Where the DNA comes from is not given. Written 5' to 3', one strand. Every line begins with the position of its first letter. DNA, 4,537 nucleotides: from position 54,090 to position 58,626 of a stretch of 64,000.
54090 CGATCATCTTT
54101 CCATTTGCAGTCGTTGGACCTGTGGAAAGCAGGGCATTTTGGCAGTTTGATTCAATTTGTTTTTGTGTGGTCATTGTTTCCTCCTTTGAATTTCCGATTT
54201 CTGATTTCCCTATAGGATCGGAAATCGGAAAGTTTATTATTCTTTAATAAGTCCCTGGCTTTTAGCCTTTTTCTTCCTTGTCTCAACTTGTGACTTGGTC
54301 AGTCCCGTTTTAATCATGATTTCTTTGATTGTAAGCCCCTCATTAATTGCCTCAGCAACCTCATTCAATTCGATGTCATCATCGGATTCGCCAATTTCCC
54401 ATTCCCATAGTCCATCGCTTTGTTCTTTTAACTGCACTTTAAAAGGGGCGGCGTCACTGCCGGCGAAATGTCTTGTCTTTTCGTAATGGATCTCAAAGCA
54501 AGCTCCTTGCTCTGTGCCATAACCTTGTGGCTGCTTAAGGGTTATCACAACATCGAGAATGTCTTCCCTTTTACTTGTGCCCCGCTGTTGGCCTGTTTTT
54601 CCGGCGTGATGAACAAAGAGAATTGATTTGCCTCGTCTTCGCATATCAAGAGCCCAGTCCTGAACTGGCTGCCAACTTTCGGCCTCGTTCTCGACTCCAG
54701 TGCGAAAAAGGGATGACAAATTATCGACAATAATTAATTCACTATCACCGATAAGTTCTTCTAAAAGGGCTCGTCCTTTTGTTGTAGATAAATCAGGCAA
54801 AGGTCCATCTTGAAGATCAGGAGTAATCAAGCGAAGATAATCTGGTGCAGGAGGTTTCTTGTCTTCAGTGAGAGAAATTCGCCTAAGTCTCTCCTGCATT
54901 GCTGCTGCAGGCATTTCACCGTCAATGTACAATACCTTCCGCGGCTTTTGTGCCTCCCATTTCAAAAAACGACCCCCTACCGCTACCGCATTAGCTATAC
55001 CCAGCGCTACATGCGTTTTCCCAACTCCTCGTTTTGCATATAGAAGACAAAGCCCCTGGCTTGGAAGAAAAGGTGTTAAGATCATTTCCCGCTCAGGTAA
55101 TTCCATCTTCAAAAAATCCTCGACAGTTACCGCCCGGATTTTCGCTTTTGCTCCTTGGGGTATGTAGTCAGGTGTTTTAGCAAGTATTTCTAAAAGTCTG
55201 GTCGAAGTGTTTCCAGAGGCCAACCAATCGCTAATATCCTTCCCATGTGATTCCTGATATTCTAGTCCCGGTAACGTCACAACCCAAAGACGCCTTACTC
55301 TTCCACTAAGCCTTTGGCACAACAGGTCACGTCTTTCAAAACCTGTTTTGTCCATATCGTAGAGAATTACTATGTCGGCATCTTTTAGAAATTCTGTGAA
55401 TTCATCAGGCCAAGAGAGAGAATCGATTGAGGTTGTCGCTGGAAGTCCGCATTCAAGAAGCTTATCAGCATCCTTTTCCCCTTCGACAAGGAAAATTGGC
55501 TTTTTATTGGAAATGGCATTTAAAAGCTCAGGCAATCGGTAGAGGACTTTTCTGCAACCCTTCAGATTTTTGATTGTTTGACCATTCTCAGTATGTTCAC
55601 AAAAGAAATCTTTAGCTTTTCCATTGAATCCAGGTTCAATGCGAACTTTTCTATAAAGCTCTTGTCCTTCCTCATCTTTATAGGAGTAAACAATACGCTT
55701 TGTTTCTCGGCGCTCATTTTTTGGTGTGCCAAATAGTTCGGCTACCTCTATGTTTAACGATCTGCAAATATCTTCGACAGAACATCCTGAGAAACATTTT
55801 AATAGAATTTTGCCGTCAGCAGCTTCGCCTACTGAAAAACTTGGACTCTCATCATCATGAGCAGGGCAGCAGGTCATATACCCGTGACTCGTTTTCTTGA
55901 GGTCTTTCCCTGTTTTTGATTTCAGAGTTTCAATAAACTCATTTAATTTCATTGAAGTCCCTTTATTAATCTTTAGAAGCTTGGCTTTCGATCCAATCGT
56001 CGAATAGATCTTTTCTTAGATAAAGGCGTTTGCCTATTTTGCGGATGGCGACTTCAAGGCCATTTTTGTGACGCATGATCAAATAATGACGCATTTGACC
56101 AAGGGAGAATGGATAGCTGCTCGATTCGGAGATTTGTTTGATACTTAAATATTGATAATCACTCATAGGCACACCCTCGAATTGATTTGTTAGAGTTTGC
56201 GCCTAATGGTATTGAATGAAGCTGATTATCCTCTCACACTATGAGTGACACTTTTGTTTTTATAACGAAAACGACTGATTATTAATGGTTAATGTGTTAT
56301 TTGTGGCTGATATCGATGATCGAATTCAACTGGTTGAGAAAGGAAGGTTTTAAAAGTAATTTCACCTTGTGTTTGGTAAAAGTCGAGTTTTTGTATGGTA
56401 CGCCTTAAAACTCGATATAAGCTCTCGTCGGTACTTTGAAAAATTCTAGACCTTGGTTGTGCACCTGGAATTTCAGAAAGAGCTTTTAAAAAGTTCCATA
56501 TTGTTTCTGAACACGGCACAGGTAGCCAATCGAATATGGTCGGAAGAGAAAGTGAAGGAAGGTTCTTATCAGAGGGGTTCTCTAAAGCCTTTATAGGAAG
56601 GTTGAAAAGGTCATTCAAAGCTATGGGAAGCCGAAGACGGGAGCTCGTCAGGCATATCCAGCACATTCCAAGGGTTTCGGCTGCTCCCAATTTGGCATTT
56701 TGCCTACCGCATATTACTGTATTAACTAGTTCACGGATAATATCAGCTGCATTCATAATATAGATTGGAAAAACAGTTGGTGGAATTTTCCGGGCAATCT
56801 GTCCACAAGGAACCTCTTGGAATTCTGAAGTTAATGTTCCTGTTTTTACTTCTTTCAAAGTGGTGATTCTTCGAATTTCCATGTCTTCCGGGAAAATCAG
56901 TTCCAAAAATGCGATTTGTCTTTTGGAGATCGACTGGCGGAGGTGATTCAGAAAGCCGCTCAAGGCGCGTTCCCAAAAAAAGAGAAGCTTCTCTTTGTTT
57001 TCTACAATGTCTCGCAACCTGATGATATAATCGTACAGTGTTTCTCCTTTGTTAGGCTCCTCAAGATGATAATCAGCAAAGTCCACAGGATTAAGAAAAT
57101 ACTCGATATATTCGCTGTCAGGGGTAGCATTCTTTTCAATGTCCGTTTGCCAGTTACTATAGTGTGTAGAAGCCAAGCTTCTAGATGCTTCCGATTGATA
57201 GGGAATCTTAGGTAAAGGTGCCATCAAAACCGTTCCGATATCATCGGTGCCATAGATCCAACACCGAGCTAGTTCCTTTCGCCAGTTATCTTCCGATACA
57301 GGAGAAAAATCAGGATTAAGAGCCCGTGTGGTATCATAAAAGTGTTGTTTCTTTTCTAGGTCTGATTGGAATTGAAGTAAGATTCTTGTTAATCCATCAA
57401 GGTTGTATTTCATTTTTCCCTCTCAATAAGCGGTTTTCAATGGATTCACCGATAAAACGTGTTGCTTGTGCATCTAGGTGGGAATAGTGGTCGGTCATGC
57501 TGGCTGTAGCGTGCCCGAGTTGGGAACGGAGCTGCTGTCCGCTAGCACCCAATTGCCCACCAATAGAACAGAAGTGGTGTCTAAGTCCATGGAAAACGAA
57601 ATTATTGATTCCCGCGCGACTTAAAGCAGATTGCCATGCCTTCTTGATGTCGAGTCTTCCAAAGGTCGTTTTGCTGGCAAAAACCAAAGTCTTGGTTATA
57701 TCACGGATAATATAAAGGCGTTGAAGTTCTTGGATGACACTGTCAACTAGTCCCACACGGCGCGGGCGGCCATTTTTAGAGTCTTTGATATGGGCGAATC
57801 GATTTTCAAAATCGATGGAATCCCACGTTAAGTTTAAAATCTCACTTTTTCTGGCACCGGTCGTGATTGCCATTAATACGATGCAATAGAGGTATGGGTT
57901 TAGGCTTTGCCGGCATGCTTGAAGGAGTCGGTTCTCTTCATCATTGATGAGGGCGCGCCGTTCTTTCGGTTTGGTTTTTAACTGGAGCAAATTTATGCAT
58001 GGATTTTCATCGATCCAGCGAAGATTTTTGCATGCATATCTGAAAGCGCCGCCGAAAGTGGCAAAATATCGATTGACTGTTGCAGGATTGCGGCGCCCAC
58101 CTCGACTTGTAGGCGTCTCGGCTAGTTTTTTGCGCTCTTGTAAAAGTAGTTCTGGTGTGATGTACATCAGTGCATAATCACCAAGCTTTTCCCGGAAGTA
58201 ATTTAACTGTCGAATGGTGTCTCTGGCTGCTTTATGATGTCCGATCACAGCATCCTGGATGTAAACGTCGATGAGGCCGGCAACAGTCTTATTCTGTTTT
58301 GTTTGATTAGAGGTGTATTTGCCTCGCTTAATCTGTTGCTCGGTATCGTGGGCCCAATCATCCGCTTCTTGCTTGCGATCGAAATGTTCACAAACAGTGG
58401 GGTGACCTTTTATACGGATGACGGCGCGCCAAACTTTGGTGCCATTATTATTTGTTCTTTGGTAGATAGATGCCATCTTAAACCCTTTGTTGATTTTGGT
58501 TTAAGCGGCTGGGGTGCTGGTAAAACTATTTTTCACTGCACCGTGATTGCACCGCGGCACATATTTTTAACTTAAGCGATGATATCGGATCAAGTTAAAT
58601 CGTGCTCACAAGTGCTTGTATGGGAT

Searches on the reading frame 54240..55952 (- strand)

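Call 59: search_protein_families(library=pfam, proteins=[window:54240-55952:-], max_evalue=0.001)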
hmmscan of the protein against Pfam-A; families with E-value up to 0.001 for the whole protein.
window:54240-55952:- (571 aa): 2 families
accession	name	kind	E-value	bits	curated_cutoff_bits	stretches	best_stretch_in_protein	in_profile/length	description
PF13481.12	AAA_25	-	6.6e-28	98.1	27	1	271-455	6-195/195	AAA domain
PF01807.25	Zn_ribbon_DnaG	-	5.7e-07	29.7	24.9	1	17-58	24-61/98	CHC2 zinc finger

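Call 98: search_protein_families(library=padloc, proteins=[window:54240-55952:-], max_evalue=0.01)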
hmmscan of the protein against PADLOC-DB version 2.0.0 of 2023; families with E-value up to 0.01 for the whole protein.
window:54240-55952:- (571 aa): 3 families
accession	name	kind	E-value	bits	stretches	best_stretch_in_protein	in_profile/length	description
PDLC03800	RTasDnaG-like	-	6.7e-13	46.2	1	128-252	264-380/550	DRT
PDLC00915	TRIP13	-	0.0007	17.1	1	286-324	50-88/302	TRIP13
PDLC04140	mad8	-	0.0029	15.1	0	297-356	25-78/314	mads_8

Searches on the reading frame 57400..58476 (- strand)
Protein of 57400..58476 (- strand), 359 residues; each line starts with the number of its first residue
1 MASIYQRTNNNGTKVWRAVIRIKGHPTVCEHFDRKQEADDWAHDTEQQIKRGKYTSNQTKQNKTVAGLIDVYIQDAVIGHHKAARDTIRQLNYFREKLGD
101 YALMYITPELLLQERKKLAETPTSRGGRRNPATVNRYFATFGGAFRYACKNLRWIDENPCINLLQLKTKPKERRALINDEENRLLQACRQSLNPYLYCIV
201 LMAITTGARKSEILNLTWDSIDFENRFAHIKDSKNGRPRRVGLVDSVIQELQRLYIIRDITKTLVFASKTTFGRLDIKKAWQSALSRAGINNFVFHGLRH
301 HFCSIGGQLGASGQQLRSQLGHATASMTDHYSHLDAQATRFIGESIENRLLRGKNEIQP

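Call 59: search_protein_families(library=pfam, proteins=[window:57400-58476:-], max_evalue=0.001)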
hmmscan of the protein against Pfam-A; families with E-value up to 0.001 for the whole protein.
window:57400-58476:- (359 aa): 2 families
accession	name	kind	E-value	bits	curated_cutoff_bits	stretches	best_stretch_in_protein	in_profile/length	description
PF00589.27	Phage_integrase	-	1.1e-28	100.6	27.1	1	176-337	3-171/172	Phage integrase family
PF24624.1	Int_N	-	5.6e-05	24.2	27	1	67-167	7-100/100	Phage integrase, N-terminal domain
